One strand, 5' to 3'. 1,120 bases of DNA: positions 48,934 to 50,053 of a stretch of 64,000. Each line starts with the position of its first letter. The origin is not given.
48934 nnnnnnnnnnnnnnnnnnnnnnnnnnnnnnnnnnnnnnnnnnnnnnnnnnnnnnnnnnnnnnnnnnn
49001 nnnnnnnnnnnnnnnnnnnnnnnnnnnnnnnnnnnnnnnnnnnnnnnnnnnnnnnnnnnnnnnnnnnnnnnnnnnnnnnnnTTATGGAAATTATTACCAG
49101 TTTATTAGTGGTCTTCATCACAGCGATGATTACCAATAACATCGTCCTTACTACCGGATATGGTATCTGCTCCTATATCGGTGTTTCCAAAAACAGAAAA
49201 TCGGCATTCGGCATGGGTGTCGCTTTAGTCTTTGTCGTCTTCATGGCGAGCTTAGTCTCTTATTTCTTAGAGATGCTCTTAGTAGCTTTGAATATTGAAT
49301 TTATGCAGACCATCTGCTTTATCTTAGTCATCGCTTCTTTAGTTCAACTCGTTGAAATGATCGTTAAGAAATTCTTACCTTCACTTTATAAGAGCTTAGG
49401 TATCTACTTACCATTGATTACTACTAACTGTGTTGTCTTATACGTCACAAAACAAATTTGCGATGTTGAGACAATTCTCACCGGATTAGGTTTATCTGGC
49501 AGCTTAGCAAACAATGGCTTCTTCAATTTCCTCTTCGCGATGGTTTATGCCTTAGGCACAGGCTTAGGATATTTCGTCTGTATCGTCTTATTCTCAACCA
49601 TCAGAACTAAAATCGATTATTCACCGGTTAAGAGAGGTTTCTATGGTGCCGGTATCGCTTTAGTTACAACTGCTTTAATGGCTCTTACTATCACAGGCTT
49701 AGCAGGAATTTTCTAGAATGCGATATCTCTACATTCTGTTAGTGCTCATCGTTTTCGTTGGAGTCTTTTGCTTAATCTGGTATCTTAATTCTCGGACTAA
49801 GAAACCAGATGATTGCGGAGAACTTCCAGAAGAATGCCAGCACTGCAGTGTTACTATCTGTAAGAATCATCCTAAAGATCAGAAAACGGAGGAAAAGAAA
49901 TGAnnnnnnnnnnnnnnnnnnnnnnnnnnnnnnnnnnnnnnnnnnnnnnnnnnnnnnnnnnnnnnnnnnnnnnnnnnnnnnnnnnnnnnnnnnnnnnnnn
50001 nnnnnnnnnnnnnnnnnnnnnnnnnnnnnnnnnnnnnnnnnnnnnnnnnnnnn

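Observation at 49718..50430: RnfB reduced to its N-terminal Fe-S domain, preceded by a Cys-rich 61-aa membrane peptide and followed by a TSCPD protein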

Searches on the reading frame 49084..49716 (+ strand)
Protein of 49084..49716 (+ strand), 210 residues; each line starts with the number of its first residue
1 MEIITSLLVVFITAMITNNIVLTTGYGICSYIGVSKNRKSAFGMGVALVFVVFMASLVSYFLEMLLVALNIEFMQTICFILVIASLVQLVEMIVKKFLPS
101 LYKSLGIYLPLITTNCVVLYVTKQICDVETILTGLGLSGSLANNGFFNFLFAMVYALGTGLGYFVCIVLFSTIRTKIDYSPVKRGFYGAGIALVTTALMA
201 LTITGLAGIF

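Call 3: search_protein_families(library=pfam, proteins=[window:49084-49716:+], max_evalue=0.01)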
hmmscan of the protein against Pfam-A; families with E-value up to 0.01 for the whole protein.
window:49084-49716:+ (210 aa): 1 family
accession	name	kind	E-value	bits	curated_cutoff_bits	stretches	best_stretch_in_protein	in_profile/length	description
PF02508.19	Rnf-Nqr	-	1.7e-41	142.6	23.8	1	8-209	2-173/174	Rnf-Nqr subunit, membrane protein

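Call 4: search_protein_families(library=ncbifam, proteins=[window:49084-49716:+], max_evalue=0.01)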
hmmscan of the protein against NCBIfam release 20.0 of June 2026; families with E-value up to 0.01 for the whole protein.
window:49084-49716:+ (210 aa): 11 families
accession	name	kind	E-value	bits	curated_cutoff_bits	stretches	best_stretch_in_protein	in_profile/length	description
TIGR01943.1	rnfA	subfamily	3.4e-53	180.9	229.3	1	6-209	2-189/190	RnfABCDGE type electron transport complex subunit A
NF003481.0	PRK05151.1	equivalog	2.9e-44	151.6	240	1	5-209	2-190/193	electron transport complex subunit RsxA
NF041835.1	rnfA_Methano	equivalog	4.8e-41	141.3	300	1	5-203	4-186/195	Rnf electron transport complex subunit RnfA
TIGR01940.1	nqrE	equivalog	2.6e-37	129.1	247.55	1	7-209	3-199/200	NADH:ubiquinone reductase (Na(+)-transporting) subunit E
NF002200.0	PRK01061.1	equivalog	7.8e-32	110.8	351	1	6-209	10-209/250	Na(+)-translocating NADH-quinone reductase subunit E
NF009108.0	PRK12456.1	equivalog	9.4e-27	94.4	398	1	5-209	3-197/199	Na(+)-translocating NADH-quinone reductase subunit E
NF009070.0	PRK12405.1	subfamily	8.3e-19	67.7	184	1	10-122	7-115/231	electron transport complex subunit RsxE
TIGR01948.1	rnfE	subfamily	1.2e-17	64.1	213.4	1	10-151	3-139/196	RnfABCDGE type electron transport complex subunit E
NF041839.1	rnfE_Methano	equivalog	2e-13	50.6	350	1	11-178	6-151/203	Rnf electron transport complex subunit RnfE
NF006777.0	PRK09292.1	equivalog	2.3e-12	47.1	235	1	10-122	10-118/209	NADH:ubiquinone reductase (Na(+)-transporting) subunit D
TIGR01939.1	nqrD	equivalog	3.3e-12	46.7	244.85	1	9-125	8-120/207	NADH:ubiquinone reductase (Na(+)-transporting) subunit D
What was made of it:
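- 49084..49716 (+): rnfA, 210 aa. It carries the two Cys (GICSY, TTNCVV) that would ligate the intramembrane [2Fe-2S] cluster. PF02508 and TIGR01943 at E = 3e-53 (calls 3, 4).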

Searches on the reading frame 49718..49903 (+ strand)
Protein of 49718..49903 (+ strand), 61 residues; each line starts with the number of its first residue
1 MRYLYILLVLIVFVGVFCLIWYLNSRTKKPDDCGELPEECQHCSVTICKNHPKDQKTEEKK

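Call 3: search_protein_families(library=pfam, proteins=[window:49718-49903:+], max_evalue=0.01)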
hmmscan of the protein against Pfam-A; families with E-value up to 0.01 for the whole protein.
window:49718-49903:+ (61 aa): 1 family
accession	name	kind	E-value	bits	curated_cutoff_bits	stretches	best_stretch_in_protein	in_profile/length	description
PF12669.12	FeoB_associated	-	0.0026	18.4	27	1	6-45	3-38/44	FeoB-associated Cys-rich membrane protein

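Call 4: search_protein_families(library=ncbifam, proteins=[window:49718-49903:+], max_evalue=0.01)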
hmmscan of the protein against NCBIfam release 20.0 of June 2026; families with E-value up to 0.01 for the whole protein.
window:49718-49903:+ (61 aa): 0 families

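Call 14: search_protein_families(library=pfam, proteins=[window:49718-49900:+], max_evalue=10)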
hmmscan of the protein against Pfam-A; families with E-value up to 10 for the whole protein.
window:49718-49900:+ (61 aa): 4 families
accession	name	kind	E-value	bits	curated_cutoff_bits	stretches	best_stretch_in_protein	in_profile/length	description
PF12669.12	FeoB_associated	-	0.0026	18.4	27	1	6-45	3-38/44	FeoB-associated Cys-rich membrane protein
PF13008.12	zf-Paramyx-P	-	0.037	13.9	25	1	32-44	32-44/45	Zinc-binding domain of Paramyxoviridae V protein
PF24838.2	8xMP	-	0.19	12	30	1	6-29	50-74/136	Octameric membrane protein family (8xMP)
PF25184.1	YxzE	-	0.31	12.5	40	1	5-32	3-30/65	YxzE-like putative bacteriocin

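Call 21: find_homologous_proteins(query=A2, max_evalue=0.01)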
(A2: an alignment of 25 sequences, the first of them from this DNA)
Query A2 (25 sequences) (61 aa, profile of the alignment): 588 proteins with E <= 0.01 among 3829 candidates; the best 120 are listed.
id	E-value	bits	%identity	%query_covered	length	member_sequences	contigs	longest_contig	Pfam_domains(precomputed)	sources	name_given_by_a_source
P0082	4.9e-23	98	37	98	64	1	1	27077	-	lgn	-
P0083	3.8e-22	95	34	87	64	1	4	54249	-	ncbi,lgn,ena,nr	ncbi:MAG: hypothetical protein GX675_06285 [Erysipelotrichaceae bacterium]|nr:hypothetical protein [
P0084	8.8e-22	94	32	87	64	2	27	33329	-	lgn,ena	-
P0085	9.7e-22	94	38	85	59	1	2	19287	-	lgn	-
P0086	1.1e-21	94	26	95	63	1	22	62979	-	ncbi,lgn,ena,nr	ncbi:MAG: hypothetical protein MR601_01160 [Erysipelotrichaceae bacterium]|nr:hypothetical protein [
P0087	2.8e-21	93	28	87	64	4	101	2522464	-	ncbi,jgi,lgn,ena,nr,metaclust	ncbi:MAG: hypothetical protein WBH68_00805 [Erysipelotrichaceae bacterium]|jgi:hypothetical protein|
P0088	4.8e-21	92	33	89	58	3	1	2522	-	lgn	-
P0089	5.1e-21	92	35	85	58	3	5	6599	-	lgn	-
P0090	6.1e-21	91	39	80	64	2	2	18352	-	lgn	-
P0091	6.4e-21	91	32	93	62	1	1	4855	-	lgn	-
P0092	7.3e-21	91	31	97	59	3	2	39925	-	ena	-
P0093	8.7e-21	91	31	85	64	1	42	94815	-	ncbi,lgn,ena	-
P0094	2.0e-20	90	34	80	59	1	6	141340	-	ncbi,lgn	-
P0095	2.8e-20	89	33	90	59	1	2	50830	-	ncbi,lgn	ncbi:MAG: hypothetical protein ACK5LZ_03635 [Anaerorhabdus sp.]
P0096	4.6e-20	89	31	95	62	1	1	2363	-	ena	-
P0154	1.1e-17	81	31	80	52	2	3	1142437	-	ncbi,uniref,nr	ncbi:hypothetical protein [Traorella massiliensis]|uniref:hypothetical protein n=1 Tax=Traorella mas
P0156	1.3e-17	81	37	82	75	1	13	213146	-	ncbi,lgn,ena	-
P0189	2.1e-16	77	22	75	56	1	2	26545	-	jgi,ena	-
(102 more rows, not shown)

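Call 23: search_solved_structures(query=A2, max_evalue=10, show_alignments=2)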
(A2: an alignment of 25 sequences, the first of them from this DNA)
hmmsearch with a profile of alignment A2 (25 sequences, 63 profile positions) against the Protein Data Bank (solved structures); distinct sequences matched with E-value up to 10: 1.
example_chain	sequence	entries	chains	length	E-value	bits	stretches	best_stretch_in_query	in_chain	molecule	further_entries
6s3l_G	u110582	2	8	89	6.5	9.6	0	3-28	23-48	Flagellar biosynthetic protein FliQ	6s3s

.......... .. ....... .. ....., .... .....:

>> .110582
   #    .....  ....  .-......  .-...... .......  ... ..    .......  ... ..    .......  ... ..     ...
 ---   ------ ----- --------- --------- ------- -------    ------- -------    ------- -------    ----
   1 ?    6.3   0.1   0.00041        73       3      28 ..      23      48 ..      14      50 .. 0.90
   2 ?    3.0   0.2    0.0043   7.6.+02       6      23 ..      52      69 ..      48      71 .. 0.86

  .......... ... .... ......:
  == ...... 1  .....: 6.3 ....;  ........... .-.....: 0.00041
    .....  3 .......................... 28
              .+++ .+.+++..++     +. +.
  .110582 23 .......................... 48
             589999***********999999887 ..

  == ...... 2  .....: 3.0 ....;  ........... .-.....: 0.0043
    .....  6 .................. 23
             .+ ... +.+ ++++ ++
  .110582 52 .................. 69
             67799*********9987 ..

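Call 30: search_protein_families(library=pfam, alignment_id=A2, max_evalue=10)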
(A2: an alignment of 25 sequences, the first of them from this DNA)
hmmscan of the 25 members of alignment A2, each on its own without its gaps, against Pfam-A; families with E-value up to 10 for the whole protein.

A. member 1, seq(61 aa): 4 families
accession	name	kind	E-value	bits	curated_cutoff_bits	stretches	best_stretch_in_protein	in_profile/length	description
PF12669.12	FeoB_associated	-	0.0026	18.4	27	1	6-45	3-38/44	FeoB-associated Cys-rich membrane protein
PF13008.12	zf-Paramyx-P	-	0.037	13.9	25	1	32-44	32-44/45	Zinc-binding domain of Paramyxoviridae V protein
PF24838.2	8xMP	-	0.19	12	30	1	6-29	50-74/136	Octameric membrane protein family (8xMP)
PF25184.1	YxzE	-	0.31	12.5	40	1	5-32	3-30/65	YxzE-like putative bacteriocin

B. families by the number of members that match (of 25 scanned): 24 families
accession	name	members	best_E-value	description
PF12669.12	FeoB_associated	8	0.0019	FeoB-associated Cys-rich membrane protein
PF20088.4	DUF6480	2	0.46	Family of unknown function (DUF6480)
PF23077.1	zf-C2H2_ZNF462_1st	1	0.016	Zinc finger protein 462, first C2H2 zinc finger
PF04588.18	HIG_1_N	1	0.026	Hypoxia induced protein conserved region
PF13008.12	zf-Paramyx-P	1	0.037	Zinc-binding domain of Paramyxoviridae V protein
PF20485.3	DUF6724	1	0.059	Family of unknown function (DUF6724)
PF20087.4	DUF6479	1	0.064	Family of unknown function (DUF6479)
PF00854.27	PTR2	1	0.065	POT family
PF04159.19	NB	1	0.066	NB glycoprotein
PF12524.13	GlyL_C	1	0.07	dsDNA virus glycoprotein L C terminal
PF19168.5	DUF5850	1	0.11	Family of unknown function (DUF5850)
PF15190.11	TMEM251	1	0.14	Transmembrane protein 251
PF02535.28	Zip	1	0.14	ZIP Zinc transporter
PF00397.32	WW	1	0.16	WW domain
PF24838.2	8xMP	1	0.19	Octameric membrane protein family (8xMP)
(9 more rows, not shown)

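Call 38: search_protein_representatives(alignment_id=A3)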
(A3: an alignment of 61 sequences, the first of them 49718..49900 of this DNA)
Query: 61 sequences, 61 profile positions. Proteins with E-value up to 0.001 (for the whole library): 409; up to 1e-10: 105; up to 1e-30: 0. The best 150 are listed.
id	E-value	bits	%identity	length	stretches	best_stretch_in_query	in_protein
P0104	3.9e-25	103.3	-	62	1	2-56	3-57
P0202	5.4e-21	90.1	-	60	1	5-60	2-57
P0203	6.6e-21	89.8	-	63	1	2-60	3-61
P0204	9.4e-21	89.3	-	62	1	2-56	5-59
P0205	1.9e-20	88.3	-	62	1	2-57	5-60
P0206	1.8e-19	85.2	-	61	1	2-56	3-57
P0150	3.7e-19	84.2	-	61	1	1-60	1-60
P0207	4.4e-19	83.9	-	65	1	1-60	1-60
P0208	2.8e-18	81.4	-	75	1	3-59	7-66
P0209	3.0e-18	81.3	-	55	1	5-56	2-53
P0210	3.2e-18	81.2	-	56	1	1-55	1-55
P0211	3.9e-18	80.9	-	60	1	4-58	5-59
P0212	8.1e-18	79.9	-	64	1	1-59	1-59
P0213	1.1e-17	79.5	-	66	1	1-60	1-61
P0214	1.2e-17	79.4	-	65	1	1-60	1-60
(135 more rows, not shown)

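Call 53: predict_structure(alignment_id=A3)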
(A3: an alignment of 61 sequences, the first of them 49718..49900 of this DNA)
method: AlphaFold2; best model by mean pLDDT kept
length: 61 residues; sequences in the alignment: 61
mean_pLDDT: 72.7   pTM: 0.40
mean pLDDT of the five models: 72.7, 71.9, 71.8, 71.7, 71.1
residues with pLDDT >= 90: 22; 70-90: 8; 50-70: 29; < 50: 2
segments of 3 or more residues with pLDDT < 50: none
pLDDT, mean of each block of 10 residues (from residue 1): 93 97 85 57 55 53 43
secondary structure, 60 per line:
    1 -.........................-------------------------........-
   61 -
elements in order: H2-26 H52-59
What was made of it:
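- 49718..49903 (+): 61-aa single-pass membrane micro-protein with a Cys33-x6-Cys40-x2-Cys43-x4-Cys48 tail. It is the conserved partner gene of short rnfB and is unannotated. AF2 gives a TM helix at 2-26 with pLDDT above 90 (call 53).
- AF2 gives only low confidence (pLDDT 53-57) for the Cys tail (call 53). The position is fixed, and AF2 predicts a confident TM helix (call 53).
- Tried and rejected: Only the TM helix is confident, so no fold search was attempted (call 53).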

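Call 56: find_encoding_contigs(protein=P0154, flank=2500, max_places=2)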
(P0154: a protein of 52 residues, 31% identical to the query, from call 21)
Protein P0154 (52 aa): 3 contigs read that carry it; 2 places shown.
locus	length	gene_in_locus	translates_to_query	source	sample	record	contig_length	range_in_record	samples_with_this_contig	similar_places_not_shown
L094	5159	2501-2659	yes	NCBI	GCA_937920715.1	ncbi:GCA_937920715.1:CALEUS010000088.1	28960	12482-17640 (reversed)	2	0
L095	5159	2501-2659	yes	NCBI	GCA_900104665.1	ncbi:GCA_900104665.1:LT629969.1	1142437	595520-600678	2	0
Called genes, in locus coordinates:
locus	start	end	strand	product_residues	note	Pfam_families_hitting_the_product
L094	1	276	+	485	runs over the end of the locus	PF03116:NQR2_RnfD_RnfE, PF04205:FMN_bind (weak)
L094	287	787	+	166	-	PF04205:FMN_bind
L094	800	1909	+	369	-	PF02508:Rnf-Nqr, PF04205:FMN_bind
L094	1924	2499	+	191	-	PF02508:Rnf-Nqr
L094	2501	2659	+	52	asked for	-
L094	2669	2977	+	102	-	PF04060:FeS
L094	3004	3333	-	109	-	-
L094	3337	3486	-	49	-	-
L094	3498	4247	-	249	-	-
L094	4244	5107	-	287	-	-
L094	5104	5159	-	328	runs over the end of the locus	PF00437:T2SSE, PF27713:UCP018868 (weak)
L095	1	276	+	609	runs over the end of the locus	PF03116:NQR2_RnfD_RnfE, PF04205:FMN_bind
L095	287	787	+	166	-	PF04205:FMN_bind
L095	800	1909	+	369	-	PF02508:Rnf-Nqr, PF04205:FMN_bind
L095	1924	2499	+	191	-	PF02508:Rnf-Nqr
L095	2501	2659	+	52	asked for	-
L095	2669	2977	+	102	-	PF04060:FeS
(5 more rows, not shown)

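Call 57: find_encoding_contigs(protein=P0156, flank=2500, max_places=2)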
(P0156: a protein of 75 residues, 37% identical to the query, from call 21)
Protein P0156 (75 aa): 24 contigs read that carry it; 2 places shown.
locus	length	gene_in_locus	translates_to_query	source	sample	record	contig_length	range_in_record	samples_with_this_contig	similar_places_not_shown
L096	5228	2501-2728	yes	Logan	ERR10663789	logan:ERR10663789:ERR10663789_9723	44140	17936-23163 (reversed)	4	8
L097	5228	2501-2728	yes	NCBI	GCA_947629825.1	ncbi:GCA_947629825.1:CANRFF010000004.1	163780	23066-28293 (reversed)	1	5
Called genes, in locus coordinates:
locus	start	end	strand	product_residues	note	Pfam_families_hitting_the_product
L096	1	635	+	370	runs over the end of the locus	PF03116:NQR2_RnfD_RnfE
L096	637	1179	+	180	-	-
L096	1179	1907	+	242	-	PF02508:Rnf-Nqr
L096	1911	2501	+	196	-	PF02508:Rnf-Nqr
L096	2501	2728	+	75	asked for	-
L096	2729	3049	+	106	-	PF04060:FeS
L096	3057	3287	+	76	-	-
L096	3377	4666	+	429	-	PF02403:Seryl_tRNA_N, PF00587:tRNA-synt_2b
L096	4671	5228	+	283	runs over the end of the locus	PF00924:MS_channel_2nd, PF21082:MS_channel_3rd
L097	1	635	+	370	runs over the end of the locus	PF03116:NQR2_RnfD_RnfE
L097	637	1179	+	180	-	-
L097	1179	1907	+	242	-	PF02508:Rnf-Nqr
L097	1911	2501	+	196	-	PF02508:Rnf-Nqr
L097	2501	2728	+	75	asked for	-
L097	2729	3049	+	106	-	PF04060:FeS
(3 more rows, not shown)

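Call 58: find_encoding_contigs(protein=P0189, flank=2500, max_places=2)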
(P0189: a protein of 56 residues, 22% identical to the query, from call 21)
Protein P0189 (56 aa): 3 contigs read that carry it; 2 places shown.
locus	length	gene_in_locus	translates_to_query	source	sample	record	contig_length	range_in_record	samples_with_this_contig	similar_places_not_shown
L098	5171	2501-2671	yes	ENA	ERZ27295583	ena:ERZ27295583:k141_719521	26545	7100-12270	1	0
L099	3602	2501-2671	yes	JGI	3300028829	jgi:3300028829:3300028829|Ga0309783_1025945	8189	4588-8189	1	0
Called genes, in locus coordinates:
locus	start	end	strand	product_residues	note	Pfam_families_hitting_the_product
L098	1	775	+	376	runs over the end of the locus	PF03116:NQR2_RnfD_RnfE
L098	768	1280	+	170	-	PF04205:FMN_bind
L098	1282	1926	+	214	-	PF02508:Rnf-Nqr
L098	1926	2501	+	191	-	PF02508:Rnf-Nqr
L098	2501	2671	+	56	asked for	-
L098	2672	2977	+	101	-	PF04060:FeS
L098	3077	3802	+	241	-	-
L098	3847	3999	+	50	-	-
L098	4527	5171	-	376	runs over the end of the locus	PF00480:ROK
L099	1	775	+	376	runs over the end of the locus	PF03116:NQR2_RnfD_RnfE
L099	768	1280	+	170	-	PF04205:FMN_bind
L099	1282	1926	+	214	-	PF02508:Rnf-Nqr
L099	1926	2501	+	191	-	PF02508:Rnf-Nqr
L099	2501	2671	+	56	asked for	-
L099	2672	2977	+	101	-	PF04060:FeS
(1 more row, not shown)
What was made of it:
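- Three of three peptide-ascertained loci lie between rnfA and a 101-106-aa RnfB (calls 56-58).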
